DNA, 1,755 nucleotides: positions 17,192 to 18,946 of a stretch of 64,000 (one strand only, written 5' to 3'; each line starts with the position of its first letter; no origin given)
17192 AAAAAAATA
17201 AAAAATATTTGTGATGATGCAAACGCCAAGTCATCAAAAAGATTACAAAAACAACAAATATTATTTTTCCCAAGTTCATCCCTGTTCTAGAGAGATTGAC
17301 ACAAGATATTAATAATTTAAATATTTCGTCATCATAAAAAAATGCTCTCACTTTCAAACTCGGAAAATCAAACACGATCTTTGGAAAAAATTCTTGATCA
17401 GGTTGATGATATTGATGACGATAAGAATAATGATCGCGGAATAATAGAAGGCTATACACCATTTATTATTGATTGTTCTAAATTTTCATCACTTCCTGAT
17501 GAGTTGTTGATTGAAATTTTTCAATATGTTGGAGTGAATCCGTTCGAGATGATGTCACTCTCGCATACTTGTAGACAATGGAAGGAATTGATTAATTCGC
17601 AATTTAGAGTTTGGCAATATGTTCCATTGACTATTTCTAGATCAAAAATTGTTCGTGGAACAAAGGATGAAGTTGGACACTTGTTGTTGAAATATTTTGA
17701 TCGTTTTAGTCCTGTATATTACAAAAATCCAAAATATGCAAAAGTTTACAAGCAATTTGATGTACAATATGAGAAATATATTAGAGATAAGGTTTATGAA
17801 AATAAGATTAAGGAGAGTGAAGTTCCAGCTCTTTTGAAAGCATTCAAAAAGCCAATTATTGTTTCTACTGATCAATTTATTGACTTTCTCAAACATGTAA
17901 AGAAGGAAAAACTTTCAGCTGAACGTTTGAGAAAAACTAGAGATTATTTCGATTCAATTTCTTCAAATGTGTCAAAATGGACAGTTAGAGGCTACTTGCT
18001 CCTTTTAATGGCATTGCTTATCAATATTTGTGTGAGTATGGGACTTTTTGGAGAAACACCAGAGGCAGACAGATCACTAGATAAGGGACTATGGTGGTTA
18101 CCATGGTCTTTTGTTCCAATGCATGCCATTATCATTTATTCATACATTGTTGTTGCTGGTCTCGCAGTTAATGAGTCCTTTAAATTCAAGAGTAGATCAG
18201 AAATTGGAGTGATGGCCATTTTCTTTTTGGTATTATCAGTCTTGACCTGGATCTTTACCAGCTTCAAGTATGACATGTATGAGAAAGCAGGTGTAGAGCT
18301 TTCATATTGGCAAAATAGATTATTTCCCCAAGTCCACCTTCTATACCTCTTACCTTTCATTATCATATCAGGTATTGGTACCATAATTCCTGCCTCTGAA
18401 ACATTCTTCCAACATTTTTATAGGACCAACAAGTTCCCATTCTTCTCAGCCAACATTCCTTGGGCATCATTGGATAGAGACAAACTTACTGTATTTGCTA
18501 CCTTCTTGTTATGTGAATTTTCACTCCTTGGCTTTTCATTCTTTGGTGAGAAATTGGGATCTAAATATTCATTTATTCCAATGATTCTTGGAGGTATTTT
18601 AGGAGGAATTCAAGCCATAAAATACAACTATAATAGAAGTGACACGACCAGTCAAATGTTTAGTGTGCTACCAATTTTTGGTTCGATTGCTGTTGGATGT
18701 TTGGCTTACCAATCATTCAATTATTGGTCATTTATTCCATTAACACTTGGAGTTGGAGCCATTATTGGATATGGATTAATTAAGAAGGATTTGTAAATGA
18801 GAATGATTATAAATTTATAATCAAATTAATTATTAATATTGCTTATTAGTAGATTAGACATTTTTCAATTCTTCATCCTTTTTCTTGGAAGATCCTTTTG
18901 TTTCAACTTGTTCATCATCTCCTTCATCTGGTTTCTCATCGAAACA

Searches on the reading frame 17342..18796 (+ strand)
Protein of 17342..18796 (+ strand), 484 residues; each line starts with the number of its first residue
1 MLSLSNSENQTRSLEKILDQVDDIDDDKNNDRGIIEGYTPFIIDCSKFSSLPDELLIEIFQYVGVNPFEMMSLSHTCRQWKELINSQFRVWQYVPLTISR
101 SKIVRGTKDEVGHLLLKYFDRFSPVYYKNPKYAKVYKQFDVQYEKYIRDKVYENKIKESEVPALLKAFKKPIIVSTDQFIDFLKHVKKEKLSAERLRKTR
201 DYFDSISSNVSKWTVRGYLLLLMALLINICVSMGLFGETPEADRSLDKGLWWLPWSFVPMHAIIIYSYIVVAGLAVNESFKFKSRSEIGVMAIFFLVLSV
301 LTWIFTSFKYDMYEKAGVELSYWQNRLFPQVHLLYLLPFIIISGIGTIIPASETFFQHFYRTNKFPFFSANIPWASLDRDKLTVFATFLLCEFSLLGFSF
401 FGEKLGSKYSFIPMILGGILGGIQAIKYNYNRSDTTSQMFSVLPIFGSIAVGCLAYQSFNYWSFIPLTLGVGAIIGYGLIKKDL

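Call 30: search_protein_families(library=pfam, proteins=[window:17342-18796:+], max_evalue=0.001)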
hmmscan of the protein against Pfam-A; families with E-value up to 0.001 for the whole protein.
window:17342-18796:+ (484 aa): 2 families
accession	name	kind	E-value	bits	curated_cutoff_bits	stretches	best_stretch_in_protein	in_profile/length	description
PF12937.12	F-box-like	-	2.1e-10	40.6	24.3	1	48-93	1-43/47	F-box-like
PF00646.38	F-box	-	1.6e-07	31.4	20.5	1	48-87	1-38/43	F-box domain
